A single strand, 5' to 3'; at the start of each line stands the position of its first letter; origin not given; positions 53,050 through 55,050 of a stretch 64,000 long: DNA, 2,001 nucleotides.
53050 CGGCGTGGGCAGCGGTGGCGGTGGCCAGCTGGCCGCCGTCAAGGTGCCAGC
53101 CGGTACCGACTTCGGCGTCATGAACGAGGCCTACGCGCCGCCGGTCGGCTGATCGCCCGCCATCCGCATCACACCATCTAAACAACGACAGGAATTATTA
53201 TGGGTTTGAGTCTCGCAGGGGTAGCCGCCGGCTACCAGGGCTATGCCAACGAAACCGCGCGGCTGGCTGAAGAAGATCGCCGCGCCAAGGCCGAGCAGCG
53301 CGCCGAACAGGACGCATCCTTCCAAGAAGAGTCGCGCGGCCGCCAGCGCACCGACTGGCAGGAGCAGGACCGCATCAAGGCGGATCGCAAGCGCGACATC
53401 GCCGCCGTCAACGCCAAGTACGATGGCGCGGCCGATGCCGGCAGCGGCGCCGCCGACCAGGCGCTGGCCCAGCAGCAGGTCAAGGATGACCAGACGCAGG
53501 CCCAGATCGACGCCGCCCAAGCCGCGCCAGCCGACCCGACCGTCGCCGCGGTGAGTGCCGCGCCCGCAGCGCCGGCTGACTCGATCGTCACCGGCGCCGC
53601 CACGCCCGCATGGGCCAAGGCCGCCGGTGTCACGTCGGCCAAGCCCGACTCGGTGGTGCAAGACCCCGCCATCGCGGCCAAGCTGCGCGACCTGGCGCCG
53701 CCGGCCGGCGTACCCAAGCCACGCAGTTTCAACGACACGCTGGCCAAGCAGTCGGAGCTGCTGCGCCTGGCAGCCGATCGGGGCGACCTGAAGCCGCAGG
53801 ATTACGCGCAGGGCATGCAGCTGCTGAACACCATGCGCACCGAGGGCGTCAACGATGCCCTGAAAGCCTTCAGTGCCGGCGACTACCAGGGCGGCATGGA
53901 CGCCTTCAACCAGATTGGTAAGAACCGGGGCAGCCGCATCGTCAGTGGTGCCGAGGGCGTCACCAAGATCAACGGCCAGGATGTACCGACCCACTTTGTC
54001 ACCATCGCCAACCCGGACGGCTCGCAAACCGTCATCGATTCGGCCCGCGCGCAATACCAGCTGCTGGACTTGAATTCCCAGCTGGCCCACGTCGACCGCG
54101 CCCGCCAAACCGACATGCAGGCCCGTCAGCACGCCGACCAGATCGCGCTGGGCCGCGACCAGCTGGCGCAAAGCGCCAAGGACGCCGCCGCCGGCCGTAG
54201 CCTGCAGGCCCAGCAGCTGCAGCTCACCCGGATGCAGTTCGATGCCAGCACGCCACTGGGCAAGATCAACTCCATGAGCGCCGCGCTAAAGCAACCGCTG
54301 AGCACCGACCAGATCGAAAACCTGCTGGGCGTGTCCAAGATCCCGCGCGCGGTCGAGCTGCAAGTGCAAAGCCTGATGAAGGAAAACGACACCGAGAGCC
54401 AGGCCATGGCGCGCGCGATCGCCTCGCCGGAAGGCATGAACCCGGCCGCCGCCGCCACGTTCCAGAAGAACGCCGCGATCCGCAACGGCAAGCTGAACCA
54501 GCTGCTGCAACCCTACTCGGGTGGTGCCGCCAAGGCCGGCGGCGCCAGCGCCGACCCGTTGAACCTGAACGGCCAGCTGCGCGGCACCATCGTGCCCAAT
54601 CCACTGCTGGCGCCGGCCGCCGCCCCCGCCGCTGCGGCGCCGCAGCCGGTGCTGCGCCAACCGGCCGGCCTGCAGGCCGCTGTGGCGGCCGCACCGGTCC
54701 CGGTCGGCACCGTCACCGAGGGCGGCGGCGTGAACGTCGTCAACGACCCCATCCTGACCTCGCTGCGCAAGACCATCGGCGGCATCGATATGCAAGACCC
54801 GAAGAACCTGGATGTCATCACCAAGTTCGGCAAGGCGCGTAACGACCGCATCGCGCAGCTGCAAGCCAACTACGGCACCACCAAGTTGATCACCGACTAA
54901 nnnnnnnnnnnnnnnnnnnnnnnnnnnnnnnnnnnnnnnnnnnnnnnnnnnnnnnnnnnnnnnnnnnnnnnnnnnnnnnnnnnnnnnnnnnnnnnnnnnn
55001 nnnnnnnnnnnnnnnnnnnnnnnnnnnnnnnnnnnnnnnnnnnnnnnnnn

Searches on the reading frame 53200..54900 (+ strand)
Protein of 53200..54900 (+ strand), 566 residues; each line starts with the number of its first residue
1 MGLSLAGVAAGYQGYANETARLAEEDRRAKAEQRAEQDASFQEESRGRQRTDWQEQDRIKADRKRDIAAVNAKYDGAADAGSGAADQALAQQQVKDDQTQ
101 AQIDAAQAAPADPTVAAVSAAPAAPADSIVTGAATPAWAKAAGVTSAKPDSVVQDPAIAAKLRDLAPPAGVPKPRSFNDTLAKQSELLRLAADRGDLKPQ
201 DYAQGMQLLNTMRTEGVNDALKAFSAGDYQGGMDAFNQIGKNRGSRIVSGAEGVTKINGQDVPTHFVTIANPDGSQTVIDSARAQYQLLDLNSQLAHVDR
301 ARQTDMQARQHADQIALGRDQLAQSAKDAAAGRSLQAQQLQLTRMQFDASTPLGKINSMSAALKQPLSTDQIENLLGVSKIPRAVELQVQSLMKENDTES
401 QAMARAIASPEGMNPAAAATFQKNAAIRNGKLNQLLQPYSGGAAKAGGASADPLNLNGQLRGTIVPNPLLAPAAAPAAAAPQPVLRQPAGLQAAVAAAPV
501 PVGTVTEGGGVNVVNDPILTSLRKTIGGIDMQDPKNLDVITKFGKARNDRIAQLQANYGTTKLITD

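Call 16: find_encoding_contigs(protein=window:53200-54900:+, flank=10000, max_places=10)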
Protein window:53200-54900:+ (566 aa): no gene with exactly this product is on record in the collection.

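Call 91: search_protein_families(library=pfam, proteins=[window:53200-54900:+], max_evalue=0.001)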
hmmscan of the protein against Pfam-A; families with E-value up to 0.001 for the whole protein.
window:53200-54900:+ (566 aa): 0 families
